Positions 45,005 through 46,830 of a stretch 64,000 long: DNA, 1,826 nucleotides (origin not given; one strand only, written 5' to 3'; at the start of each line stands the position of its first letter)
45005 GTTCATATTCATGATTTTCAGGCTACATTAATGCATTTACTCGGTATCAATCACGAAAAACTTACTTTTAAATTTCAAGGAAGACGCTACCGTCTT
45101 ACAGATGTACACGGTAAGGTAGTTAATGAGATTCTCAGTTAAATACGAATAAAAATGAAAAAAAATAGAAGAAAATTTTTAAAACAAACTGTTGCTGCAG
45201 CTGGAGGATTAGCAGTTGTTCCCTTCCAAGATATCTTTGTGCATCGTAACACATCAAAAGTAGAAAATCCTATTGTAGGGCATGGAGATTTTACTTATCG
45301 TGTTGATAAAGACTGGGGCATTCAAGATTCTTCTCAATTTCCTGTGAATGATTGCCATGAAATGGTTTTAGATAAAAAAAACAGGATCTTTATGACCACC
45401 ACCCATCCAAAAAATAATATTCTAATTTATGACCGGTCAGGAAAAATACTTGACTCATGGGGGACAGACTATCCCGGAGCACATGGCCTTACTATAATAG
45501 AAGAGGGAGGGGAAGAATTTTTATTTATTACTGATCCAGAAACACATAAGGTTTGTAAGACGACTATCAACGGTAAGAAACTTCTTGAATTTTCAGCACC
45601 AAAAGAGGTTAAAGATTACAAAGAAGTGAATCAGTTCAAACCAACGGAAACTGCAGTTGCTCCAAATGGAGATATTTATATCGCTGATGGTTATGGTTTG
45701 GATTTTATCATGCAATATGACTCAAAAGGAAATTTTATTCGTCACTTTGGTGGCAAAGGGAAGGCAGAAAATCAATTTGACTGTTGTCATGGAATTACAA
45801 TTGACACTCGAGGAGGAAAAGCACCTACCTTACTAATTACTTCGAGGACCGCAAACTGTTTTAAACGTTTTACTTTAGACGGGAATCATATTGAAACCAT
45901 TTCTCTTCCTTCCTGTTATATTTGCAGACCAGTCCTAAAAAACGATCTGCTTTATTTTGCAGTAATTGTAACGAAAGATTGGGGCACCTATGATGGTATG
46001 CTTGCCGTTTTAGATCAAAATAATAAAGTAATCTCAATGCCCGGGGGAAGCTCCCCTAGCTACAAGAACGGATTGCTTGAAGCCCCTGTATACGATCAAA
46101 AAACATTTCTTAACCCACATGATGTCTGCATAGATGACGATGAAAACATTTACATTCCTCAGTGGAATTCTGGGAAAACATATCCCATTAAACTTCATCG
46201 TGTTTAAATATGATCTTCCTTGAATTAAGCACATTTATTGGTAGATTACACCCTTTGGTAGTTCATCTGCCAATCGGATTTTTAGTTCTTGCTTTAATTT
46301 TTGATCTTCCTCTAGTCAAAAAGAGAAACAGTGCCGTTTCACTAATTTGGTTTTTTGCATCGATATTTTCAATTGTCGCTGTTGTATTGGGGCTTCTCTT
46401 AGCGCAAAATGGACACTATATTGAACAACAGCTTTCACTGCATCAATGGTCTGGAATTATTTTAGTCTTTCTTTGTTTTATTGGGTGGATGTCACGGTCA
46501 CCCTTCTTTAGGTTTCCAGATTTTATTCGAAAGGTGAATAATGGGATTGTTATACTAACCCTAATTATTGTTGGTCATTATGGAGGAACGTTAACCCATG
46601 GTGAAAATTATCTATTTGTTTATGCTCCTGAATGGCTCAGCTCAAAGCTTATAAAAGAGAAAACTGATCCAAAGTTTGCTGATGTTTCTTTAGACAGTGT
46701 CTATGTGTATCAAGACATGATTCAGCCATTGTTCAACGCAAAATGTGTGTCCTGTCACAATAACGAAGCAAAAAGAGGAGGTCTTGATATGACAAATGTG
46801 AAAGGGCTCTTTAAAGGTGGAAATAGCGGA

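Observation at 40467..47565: Translationally coupled four-gene operon of uncharacterised envelope proteins (PSCyt/DUF1549-LamG-DUF1553, Tat-DUF1501, Tat beta-propeller, DUF2231-cytochrome c-LRR)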

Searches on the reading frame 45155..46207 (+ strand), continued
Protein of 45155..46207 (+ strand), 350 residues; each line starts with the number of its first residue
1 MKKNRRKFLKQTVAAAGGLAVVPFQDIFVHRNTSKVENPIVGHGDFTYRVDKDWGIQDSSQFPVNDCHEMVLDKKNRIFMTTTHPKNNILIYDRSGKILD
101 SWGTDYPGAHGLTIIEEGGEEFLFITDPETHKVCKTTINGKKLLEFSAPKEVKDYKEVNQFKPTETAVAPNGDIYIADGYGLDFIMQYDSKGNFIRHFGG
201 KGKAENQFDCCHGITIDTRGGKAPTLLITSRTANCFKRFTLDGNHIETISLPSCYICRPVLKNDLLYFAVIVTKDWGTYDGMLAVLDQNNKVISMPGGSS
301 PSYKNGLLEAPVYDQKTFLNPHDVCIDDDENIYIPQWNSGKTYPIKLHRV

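Call 85: search_protein_families(library=pfam, proteins=[L110:9822-11888:+, L128:9130-11301:+, L127:9769-11910:+, L110:4094-6496:+, L127:4151-6502:+, L106:11270-12796:+, L105:2247-5057:+], max_evalue=0.001)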
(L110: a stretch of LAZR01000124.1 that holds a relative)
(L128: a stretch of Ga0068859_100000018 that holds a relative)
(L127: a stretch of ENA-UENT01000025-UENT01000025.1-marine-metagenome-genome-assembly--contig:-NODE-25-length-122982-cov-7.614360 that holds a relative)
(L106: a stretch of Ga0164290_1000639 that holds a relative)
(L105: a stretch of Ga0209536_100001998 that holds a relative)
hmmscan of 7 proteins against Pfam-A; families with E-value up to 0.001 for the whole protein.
L110:9822-11888:+ (689 aa): 5 families
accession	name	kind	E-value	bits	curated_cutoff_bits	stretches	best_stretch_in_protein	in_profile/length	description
PF13287.12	Fn3_assoc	-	3.6e-14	53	23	1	472-529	2-59/59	Fn3 associated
PF13290.12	CHB_HEX_C_1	-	5.1e-14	52.4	22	1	465-524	6-65/67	Chitobiase/beta-hexosaminidase C-terminal domain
PF09990.14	DUF2231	-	1e-08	35.8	26.4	1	15-135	4-130/139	Predicted membrane protein (DUF2231)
PF00754.31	F5_F8_type_C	-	5.5e-08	33.4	28.2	1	569-671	19-115/127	F5/8 type C domain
PF07635.16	PSCyt1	-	3.3e-07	31.2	22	1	172-232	1-59/59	Planctomycete cytochrome C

L128:9130-11301:+ (724 aa): 5 families
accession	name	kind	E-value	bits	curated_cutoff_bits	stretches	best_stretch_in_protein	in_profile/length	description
PF07635.16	PSCyt1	-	1.5e-10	41.9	22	1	208-267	1-59/59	Planctomycete cytochrome C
PF09990.14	DUF2231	-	7.4e-10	39.5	26.4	1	46-165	4-123/139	Predicted membrane protein (DUF2231)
PF13287.12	Fn3_assoc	-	8.5e-10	39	23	1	511-559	8-55/59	Fn3 associated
PF13290.12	CHB_HEX_C_1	-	2e-07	31.3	22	1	511-560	19-65/67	Chitobiase/beta-hexosaminidase C-terminal domain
PF23598.1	LRR_14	-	0.00037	19.8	40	1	393-457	213-277/353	Leucine-rich repeat region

L127:9769-11910:+ (714 aa): 8 families
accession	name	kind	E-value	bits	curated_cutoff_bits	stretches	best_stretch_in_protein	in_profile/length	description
PF07635.16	PSCyt1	-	1.2e-10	42.2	22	1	177-236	1-59/59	Planctomycete cytochrome C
PF13290.12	CHB_HEX_C_1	-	6.1e-09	36.2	22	1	471-529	9-67/67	Chitobiase/beta-hexosaminidase C-terminal domain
PF13287.12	Fn3_assoc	-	3.8e-08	33.8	23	1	478-531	4-58/59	Fn3 associated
PF13516.12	LRR_6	-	9.7e-07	28.8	23.4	0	365-386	3-24/24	Leucine Rich repeat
PF12799.13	LRR_4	-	1.5e-06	28.7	27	1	365-403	1-38/44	Leucine Rich repeats (2 copies)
PF09990.14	DUF2231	-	3.1e-05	24.5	26.4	1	20-140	4-130/139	Predicted membrane protein (DUF2231)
PF00754.31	F5_F8_type_C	-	8.9e-05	23.1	28.2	1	574-675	25-115/127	F5/8 type C domain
PF13855.12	LRR_8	-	0.00016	21.8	27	1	365-420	1-56/61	Leucine rich repeat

L110:4094-6496:+ (801 aa): 3 families
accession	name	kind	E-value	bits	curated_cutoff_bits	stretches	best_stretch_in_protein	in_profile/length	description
PF07587.16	PSD1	-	4.9e-93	311.5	28.5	1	485-746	1-243/244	Protein of unknown function (DUF1553)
PF07583.16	PSCyt2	-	6.5e-84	281.5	29.8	1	193-398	1-207/209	Protein of unknown function (DUF1549)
PF07635.16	PSCyt1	-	8.3e-16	58.8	22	1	80-143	1-59/59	Planctomycete cytochrome C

L127:4151-6502:+ (784 aa): 3 families
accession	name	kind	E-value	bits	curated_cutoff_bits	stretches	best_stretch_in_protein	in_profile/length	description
PF07587.16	PSD1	-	1.3e-98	329.8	28.5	1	468-729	1-243/244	Protein of unknown function (DUF1553)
PF07583.16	PSCyt2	-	3.2e-88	295.6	29.8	1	172-377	1-207/209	Protein of unknown function (DUF1549)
PF07635.16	PSCyt1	-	1.9e-17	64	22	1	61-124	1-59/59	Planctomycete cytochrome C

L106:11270-12796:+ (509 aa): 6 families
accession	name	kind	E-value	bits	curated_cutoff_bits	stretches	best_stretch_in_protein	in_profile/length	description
PF07635.16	PSCyt1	-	3.6e-13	50.4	22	1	205-264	1-59/59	Planctomycete cytochrome C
PF12799.13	LRR_4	-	7.7e-08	32.8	27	0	434-468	3-36/44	Leucine Rich repeats (2 copies)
PF09990.14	DUF2231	-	1.3e-06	29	26.4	1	28-151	4-129/139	Predicted membrane protein (DUF2231)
PF13516.12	LRR_6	-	5.3e-05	23.4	23.4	0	408-429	3-24/24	Leucine Rich repeat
PF13855.12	LRR_8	-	0.00013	22.1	27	1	409-463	2-56/61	Leucine rich repeat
PF23598.1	LRR_14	-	0.00065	19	40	0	373-470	157-253/353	Leucine-rich repeat region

L105:2247-5057:+ (937 aa): 4 families
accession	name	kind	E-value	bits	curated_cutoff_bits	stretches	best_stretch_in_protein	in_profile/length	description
PF07587.16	PSD1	-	3e-92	308.9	28.5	1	632-886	1-241/244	Protein of unknown function (DUF1553)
PF07583.16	PSCyt2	-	1.3e-87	293.6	29.8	1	164-370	1-208/209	Protein of unknown function (DUF1549)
PF07635.16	PSCyt1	-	4e-11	43.8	22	1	59-115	1-56/59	Planctomycete cytochrome C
PF13442.11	Cytochrome_CBB3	-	3.1e-06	27.9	27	1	52-133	7-68/68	Cytochrome C oxidase, cbb3-type, subunit III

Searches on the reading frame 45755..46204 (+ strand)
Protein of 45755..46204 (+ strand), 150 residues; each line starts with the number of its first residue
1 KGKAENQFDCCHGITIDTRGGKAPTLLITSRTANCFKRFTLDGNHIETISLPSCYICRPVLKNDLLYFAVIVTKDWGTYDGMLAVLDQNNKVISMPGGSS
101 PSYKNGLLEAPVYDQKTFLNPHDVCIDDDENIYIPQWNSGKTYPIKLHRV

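Call 95: search_solved_structures(query=window:45755-46204:+, max_evalue=10, show_alignments=5)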
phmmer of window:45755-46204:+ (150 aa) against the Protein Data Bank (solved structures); distinct sequences matched with E-value up to 10: 0.

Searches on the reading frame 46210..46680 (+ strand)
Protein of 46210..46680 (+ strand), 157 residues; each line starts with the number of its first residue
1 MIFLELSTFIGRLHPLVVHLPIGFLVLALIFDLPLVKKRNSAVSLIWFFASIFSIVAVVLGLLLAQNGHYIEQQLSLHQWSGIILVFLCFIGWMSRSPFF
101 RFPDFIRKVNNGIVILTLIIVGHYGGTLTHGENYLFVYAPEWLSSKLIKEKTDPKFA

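Call 50: search_protein_families(library=pfam, proteins=[window:46210-46680:+], max_evalue=10)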
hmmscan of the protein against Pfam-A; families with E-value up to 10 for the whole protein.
window:46210-46680:+ (157 aa): 5 families
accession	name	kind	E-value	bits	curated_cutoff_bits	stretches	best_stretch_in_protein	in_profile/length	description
PF09990.14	DUF2231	-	2.7e-08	34.4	26.4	1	13-127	4-128/139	Predicted membrane protein (DUF2231)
PF03188.21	Cytochrom_B561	-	0.00013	22.7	23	1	14-110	2-104/137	Eukaryotic cytochrome b561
PF01925.25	TauE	-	0.01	15.9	32.6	1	40-137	60-152/237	Sulfite exporter TauE/SafE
PF06197.19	DUF998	-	0.024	14.7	30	1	21-131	48-159/184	Protein of unknown function (DUF998)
PF05241.17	EBP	-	0.056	14.2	25.7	1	16-90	31-102/113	EXPERA (EXPanded EBP superfamily)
